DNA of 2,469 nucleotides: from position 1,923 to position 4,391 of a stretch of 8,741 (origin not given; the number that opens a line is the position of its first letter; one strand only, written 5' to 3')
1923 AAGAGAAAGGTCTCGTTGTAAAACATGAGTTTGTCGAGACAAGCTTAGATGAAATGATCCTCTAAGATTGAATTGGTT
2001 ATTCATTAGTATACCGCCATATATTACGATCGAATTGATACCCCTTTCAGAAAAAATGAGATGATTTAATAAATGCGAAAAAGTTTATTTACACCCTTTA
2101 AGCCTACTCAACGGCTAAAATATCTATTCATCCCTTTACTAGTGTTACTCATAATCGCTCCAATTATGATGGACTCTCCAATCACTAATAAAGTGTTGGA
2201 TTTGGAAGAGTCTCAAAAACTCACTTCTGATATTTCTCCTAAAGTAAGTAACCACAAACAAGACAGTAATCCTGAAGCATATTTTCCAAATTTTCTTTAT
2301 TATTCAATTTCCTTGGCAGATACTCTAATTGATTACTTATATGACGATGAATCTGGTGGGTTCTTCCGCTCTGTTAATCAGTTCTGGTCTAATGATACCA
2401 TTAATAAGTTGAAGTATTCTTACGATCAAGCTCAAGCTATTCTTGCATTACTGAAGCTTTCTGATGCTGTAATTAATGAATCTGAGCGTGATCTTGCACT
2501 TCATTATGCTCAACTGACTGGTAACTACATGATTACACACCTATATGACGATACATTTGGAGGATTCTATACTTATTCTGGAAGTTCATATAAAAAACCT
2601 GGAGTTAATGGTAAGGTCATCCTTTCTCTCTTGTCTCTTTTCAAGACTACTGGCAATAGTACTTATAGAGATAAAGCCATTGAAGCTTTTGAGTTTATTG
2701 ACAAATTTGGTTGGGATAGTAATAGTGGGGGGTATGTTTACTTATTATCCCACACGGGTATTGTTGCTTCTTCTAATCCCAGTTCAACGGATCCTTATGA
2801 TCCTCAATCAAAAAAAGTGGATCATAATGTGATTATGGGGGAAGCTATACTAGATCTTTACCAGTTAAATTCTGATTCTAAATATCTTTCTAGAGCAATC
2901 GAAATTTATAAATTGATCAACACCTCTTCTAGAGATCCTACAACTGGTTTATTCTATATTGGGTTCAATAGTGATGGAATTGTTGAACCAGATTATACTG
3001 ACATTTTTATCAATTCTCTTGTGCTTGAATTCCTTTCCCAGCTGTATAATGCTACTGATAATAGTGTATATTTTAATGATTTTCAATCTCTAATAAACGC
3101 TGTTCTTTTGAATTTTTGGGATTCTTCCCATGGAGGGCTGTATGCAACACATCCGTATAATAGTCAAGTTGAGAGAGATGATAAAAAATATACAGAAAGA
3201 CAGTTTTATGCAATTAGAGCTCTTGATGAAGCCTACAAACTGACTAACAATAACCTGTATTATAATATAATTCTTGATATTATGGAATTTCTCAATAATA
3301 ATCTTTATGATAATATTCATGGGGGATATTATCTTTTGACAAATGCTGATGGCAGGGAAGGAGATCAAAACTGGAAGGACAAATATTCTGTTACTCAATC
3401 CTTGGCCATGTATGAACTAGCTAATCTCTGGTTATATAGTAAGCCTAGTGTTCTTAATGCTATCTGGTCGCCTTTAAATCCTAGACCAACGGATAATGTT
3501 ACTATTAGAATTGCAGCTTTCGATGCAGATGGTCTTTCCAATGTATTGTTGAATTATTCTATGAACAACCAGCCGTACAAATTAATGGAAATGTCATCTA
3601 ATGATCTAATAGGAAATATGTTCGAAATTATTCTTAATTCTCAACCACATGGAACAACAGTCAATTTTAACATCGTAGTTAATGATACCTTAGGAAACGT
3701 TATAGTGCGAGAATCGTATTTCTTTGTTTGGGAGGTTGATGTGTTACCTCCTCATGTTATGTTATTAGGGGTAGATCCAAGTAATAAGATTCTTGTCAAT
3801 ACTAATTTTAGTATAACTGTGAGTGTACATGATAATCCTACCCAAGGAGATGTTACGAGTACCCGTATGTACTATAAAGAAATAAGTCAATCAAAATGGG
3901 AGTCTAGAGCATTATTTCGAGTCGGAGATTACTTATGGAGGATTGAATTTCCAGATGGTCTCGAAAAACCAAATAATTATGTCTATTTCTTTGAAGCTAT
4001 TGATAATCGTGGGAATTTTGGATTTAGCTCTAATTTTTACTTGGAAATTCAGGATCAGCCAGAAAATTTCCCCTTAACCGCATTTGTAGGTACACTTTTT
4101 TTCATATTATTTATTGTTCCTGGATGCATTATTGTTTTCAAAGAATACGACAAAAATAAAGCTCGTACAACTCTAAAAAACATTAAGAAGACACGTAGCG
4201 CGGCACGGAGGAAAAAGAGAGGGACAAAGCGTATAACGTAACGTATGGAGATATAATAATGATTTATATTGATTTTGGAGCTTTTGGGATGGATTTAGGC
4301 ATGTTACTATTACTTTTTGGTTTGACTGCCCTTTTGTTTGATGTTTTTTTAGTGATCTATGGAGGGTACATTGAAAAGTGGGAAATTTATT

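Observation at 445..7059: Candidate self-contained system: cytochrome with atypical heme motifs plus its own CcmF and accessory proteins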

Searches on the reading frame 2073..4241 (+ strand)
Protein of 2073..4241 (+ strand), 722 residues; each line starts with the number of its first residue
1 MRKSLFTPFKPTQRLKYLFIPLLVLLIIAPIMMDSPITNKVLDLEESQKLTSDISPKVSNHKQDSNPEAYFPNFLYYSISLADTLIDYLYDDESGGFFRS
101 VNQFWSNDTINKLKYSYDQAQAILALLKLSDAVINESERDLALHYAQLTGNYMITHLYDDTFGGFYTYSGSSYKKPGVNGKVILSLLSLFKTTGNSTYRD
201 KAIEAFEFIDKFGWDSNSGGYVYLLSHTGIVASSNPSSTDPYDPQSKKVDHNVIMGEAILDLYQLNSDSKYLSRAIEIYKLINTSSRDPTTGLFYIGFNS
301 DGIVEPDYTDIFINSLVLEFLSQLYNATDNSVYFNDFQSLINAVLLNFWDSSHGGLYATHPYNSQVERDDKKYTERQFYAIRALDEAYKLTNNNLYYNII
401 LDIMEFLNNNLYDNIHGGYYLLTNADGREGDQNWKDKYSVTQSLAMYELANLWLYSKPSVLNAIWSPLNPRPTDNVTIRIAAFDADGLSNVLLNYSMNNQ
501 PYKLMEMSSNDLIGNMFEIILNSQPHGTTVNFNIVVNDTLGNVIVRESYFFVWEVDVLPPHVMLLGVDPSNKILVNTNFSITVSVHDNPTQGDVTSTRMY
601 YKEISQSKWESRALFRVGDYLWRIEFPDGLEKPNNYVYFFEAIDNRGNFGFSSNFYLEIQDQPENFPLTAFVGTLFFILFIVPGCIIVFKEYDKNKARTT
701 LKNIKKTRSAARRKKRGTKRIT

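Call 3: search_protein_families(library=pfam, proteins=[window:2073-4241:+], max_evalue=0.1)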
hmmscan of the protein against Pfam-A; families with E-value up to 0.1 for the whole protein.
window:2073-4241:+ (722 aa): 6 families
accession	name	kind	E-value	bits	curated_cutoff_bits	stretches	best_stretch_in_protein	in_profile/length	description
PF07221.17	GlcNAc_2-epim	-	4.1e-12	46.5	23.4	2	248-437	138-338/347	N-acylglucosamine 2-epimerase (GlcNAc 2-epimerase)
PF03663.20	Glyco_hydro_76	-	5.6e-08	33.1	25.9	2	257-448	161-349/366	Glycosyl hydrolase family 76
PF07470.19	Glyco_hydro_88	-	2e-05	24.2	26.6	1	144-297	40-178/352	Glycosyl Hydrolase Family 88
PF01532.26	Glyco_hydro_47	-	0.0014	18.2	22.9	0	183-211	364-392/455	Glycosyl hydrolase family 47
PF07944.18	Beta-AFase-like_GH127_cat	-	0.0051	16.3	24.9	0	182-285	180-261/376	Beta-L-arabinofuranosidase, GH127 catalytic domain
PF13800.11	Sigma_reg_N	-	0.026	15.2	26.3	0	671-707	16-53/91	Sigma factor regulator N-terminal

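Call 4: search_protein_families(library=ncbifam, proteins=[window:2073-4241:+], max_evalue=0.1)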
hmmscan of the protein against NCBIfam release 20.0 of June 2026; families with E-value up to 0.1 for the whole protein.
window:2073-4241:+ (722 aa): 1 family
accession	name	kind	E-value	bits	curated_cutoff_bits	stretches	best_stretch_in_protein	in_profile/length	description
NF041848.1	celb_epim_EpiA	equivalog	9.8e-13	47.9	800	2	282-420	28-166/405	cellobiose 2-epimerase EpiA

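Call 28: find_homologous_proteins(query=window:2073-4241:+, max_evalue=0.00001)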
Query window:2073-4241:+ (722 aa): 86 proteins with E <= 0.00001 among 8000 candidates. Only proteins of 397 to 1264 residues were searched: fused or split forms outside these lengths cannot appear, so this answer is no evidence that the protein stands alone or is whole; lengths 'longer' or 'shorter' looks for them.
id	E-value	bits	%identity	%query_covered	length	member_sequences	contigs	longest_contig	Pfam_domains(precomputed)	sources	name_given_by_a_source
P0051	0.0e+0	1638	100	100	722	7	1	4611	PF07221.18,PF07470.20,PF03663.21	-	-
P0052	0.0e+0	1300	81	94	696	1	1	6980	PF07221.18,PF07470.20,PF03663.21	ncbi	ncbi:MAG: hypothetical protein ACFFAE_17600 [Candidatus Hodarchaeota archaeon]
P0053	0.0e+0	1289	80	97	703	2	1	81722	PF07221.18,PF03663.21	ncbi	ncbi:MAG: AGE family epimerase/isomerase [Promethearchaeota archaeon]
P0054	0.0e+0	1260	76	98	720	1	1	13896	PF07221.18,PF03663.21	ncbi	ncbi:MAG: hypothetical protein ACFFC6_10905 [Promethearchaeota archaeon]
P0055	0.0e+0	1181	72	98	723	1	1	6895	PF07221.18,PF03663.21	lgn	-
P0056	0.0e+0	1133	87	79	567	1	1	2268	PF01532.27,PF07221.18,PF03663.21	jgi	jgi:uncharacterized protein YyaL (SSP411 family)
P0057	0.0e+0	1041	68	94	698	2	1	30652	PF07221.18,PF07470.20,PF03663.21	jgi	jgi:mannose/cellobiose epimerase-like protein (N-acyl-D-glucosamine 2-epimerase family)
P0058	3.3e-250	850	55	98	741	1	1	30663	PF07221.18,PF07470.20,PF03663.21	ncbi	ncbi:MAG: AGE family epimerase/isomerase [Candidatus Hodarchaeota archaeon]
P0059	2.9e-249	847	56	94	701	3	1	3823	PF07221.18,PF03663.21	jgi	jgi:mannose/cellobiose epimerase-like protein (N-acyl-D-glucosamine 2-epimerase family)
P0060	1.7e-248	845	56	91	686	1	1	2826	PF07221.18,PF03663.21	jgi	jgi:mannose/cellobiose epimerase-like protein (N-acyl-D-glucosamine 2-epimerase family)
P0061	8.6e-247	839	54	98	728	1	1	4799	PF07221.18,PF03663.21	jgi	jgi:hypothetical protein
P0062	1.0e-246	839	53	98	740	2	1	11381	PF07221.18,PF03663.21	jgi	jgi:mannose/cellobiose epimerase-like protein (N-acyl-D-glucosamine 2-epimerase family)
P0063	2.7e-246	837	53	98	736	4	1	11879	PF07221.18,PF07470.20,PF03663.21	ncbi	ncbi:MAG: AGE family epimerase/isomerase [Candidatus Hodarchaeota archaeon]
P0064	3.4e-243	827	53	98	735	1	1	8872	PF07221.18,PF07470.20,PF03663.21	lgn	-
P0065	3.0e-242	824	53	97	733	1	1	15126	PF07221.18,PF03663.21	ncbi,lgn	ncbi:MAG: glycoside hydrolase family 76 protein [Candidatus Hodarchaeota archaeon]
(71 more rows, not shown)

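Call 52: predict_structure(alignment_id=A2)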
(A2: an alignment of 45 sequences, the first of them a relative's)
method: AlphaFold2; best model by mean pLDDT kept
length: 722 residues; sequences in the alignment: 45
mean_pLDDT: 82.1   pTM: 0.59
mean pLDDT of the five models: 82.1, 81.1, 81.2, 80.6, 80.4
residues with pLDDT >= 90: 378; 70-90: 200; 50-70: 74; < 50: 70
segments of 3 or more residues with pLDDT < 50: 1-14, 28-71, 712-722
pLDDT, mean of each block of 10 residues (from residue 1): 33 54 56 36 25 28 30 78 93 90 87 95 96 73 96 97 94 96 98 96 97 93 95 89 94 98 94 97 94 94 92 97 95 96 95 90 89 96 92 82 89 91 92 91 95 64 74 86 66 90 88 75 90 80 70 80 89 90 80 85 90 89 92 92 86 92 64 80 76 69 62 43 30
secondary structure, 60 per line:
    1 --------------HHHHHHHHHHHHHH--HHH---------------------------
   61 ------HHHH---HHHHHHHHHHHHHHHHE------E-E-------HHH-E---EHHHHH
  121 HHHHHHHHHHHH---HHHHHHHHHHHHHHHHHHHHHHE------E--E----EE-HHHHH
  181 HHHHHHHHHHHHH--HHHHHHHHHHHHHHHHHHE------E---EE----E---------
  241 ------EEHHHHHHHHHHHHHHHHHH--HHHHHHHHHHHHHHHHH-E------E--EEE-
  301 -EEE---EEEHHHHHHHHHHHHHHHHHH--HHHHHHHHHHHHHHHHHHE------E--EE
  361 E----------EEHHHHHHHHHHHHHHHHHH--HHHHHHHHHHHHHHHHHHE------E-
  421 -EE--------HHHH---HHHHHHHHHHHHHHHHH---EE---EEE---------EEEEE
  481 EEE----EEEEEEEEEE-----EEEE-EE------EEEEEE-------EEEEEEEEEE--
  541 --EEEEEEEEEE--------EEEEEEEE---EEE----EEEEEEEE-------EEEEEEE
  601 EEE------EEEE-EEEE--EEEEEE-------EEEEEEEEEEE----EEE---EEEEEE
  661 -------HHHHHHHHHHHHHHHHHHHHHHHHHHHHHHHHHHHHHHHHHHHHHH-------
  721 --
elements in order (helices of 4 or more, strands of 3 or more residues): H15-28 H67-70 H74-89 H116-132 H136-157 H176-193 H196-213 H249-266 H269-285 E297-299 E302-304 E308-310 H311-328 H331-348 E359-361 H374-391 H394-411 H432-435 H439-455 E464-466 E476-483 E488-497 E503-506 E516-521 E529-538 E543-552 E561-568 E572-574 E579-586 E594-603 E610-613 E615-618 E621-626 E634-644 E649-651 E655-660 H668-713

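Call 54: fold_search(model_id=the predicted structure, library=pdb)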
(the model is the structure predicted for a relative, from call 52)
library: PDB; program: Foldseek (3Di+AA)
matches with E <= 10: 500; with E <= 0.001: 500
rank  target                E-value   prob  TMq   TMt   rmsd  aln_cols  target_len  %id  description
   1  8h1l_C                8.5e-24  1.00  0.44  0.73   4.8       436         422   18  Crystal structure of glucose-2-epimerase in complex with D-Glucitol from Runella slithyformis Runsl_4512 (released 2023-07-12)
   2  8h1l_B                2.2e-23  1.00  0.44  0.73   5.1       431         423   19  Crystal structure of glucose-2-epimerase in complex with D-Glucitol from Runella slithyformis Runsl_4512 (released 2023-07-12)
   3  8h1l_D                4.8e-23  1.00  0.44  0.73   4.7       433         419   20  Crystal structure of glucose-2-epimerase in complex with D-Glucitol from Runella slithyformis Runsl_4512 (released 2023-07-12)
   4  8h1l_A                6.5e-23  1.00  0.45  0.74   4.7       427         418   19  Crystal structure of glucose-2-epimerase in complex with D-Glucitol from Runella slithyformis Runsl_4512 (released 2023-07-12)
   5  8h1k                  9.7e-23  1.00  0.44  0.73   5.3       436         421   19  Crystal structure of glucose-2-epimerase from Runella slithyformis Runsl_4512 (released 2023-07-12)
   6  8h1n                  1.0e-22  1.00  0.45  0.74   5.1       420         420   18  Crystal structure of glucose-2-epimerase mutant_D254A in complex with D-Glucitol from Runella slithyformis Runsl_4512 (released 2023-07-12)
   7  8h1m                  1.3e-22  1.00  0.45  0.75   4.4       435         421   19  Crystal structure of glucose-2-epimerase mutant_D254A from Runella slithyformis Runsl_4512 (released 2023-07-12)
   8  3wkf                  4.5e-20  1.00  0.46  0.79   5.6       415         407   17  Crystal structure of cellobiose 2-epimerase (released 2013-12-25)
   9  5zhb_A                1.5e-19  1.00  0.46  0.83   3.2       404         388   15  Structure of Cellobiose 2-Epimerase from Bacillus thermoamylovorans B4167 (released 2019-06-19)
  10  9l8i_A                3.6e-19  1.00  0.47  0.80   5.5       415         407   17  Rhodothermus marines cellobiose 2-epimerase RmCE in complex with mannobiose (released 2025-07-23)
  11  3wkg_A                6.2e-19  1.00  0.46  0.79   5.6       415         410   17  Crystal structure of cellobiose 2-epimerase in complex with glucosylmannose (released 2013-12-25)
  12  5zhb_B                7.6e-19  1.00  0.46  0.82   3.4       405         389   15  Structure of Cellobiose 2-Epimerase from Bacillus thermoamylovorans B4167 (released 2019-06-19)
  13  5zig_A                7.6e-19  1.00  0.43  0.74   5.0       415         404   18  The Structure of cellobiose 2-epimerase from Spirochaeta thermophila DSM 6192 (released 2019-04-10)
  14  3vw5_A                1.3e-18  1.00  0.46  0.82   3.3       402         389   15  Crystal structure of sugar epimerase from ruminal bacterium (released 2013-06-26)
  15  4z4l                  7.1e-18  1.00  0.44  0.78   4.3       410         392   14  Crystal Structure of cellobiose 2-epimerase from Caldicellulosiruptor saccharolyticus DSM 8903 (released 2016-04-13)
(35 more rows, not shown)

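Call 83: search_solved_structures(query=A2, max_evalue=0.001, show_alignments=2)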
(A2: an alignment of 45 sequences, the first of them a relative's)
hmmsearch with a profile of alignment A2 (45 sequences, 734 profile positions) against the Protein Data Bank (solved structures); distinct sequences matched with E-value up to 0.001: 20.
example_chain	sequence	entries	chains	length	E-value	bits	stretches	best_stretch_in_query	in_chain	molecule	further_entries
4z4j_A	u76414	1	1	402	6e-10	41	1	296-448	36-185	Cellobiose 2-epimerase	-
8wbu_A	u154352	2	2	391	1.3e-09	39.9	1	298-448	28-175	Cellobiose 2-epimerase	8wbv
7d5g_A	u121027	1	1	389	1.6e-09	39.6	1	298-448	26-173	Cellobiose 2-epimerase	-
4z4l_A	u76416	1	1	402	1.6e-09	39.6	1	297-448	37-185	Cellobiose 2-epimerase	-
5zhb_A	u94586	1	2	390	1.5e-07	33.1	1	344-462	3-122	Cellobiose 2-epimerase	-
4c1s_A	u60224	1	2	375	2.3e-06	29.2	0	197-352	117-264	GLYCOSIDE HYDROLASE FAMILY 76 MANNOSIDASE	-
4mu9_A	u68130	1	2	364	2.8e-06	28.9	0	271-350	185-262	Glycoside hydrolase family 73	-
6u4z_A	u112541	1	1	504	4.9e-06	28.1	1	199-353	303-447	Alpha-1,6-mannanase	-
4bok_A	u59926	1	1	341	6.7e-06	27.6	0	200-292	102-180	ALPHA-1,6-MANNANASE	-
4boj_A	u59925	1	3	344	9.3e-06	27.1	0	200-292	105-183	ALPHA-1,6-MANNANASE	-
4d4a_A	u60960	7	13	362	1e-05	27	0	200-292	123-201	ALPHA-1,6-MANNANASE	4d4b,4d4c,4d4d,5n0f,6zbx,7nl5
8h1m_A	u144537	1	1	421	1.1e-05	26.9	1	154-237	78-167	N-acylglucosamine 2-epimerase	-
8h1n_A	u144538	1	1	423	1.2e-05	26.8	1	154-237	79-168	N-acylglucosamine 2-epimerase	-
8h1k_A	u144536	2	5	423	1.2e-05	26.8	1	154-237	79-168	N-acylglucosamine 2-epimerase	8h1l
5agd_A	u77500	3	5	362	1.4e-05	26.6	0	200-292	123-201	ALPHA-1,6-MANNANASE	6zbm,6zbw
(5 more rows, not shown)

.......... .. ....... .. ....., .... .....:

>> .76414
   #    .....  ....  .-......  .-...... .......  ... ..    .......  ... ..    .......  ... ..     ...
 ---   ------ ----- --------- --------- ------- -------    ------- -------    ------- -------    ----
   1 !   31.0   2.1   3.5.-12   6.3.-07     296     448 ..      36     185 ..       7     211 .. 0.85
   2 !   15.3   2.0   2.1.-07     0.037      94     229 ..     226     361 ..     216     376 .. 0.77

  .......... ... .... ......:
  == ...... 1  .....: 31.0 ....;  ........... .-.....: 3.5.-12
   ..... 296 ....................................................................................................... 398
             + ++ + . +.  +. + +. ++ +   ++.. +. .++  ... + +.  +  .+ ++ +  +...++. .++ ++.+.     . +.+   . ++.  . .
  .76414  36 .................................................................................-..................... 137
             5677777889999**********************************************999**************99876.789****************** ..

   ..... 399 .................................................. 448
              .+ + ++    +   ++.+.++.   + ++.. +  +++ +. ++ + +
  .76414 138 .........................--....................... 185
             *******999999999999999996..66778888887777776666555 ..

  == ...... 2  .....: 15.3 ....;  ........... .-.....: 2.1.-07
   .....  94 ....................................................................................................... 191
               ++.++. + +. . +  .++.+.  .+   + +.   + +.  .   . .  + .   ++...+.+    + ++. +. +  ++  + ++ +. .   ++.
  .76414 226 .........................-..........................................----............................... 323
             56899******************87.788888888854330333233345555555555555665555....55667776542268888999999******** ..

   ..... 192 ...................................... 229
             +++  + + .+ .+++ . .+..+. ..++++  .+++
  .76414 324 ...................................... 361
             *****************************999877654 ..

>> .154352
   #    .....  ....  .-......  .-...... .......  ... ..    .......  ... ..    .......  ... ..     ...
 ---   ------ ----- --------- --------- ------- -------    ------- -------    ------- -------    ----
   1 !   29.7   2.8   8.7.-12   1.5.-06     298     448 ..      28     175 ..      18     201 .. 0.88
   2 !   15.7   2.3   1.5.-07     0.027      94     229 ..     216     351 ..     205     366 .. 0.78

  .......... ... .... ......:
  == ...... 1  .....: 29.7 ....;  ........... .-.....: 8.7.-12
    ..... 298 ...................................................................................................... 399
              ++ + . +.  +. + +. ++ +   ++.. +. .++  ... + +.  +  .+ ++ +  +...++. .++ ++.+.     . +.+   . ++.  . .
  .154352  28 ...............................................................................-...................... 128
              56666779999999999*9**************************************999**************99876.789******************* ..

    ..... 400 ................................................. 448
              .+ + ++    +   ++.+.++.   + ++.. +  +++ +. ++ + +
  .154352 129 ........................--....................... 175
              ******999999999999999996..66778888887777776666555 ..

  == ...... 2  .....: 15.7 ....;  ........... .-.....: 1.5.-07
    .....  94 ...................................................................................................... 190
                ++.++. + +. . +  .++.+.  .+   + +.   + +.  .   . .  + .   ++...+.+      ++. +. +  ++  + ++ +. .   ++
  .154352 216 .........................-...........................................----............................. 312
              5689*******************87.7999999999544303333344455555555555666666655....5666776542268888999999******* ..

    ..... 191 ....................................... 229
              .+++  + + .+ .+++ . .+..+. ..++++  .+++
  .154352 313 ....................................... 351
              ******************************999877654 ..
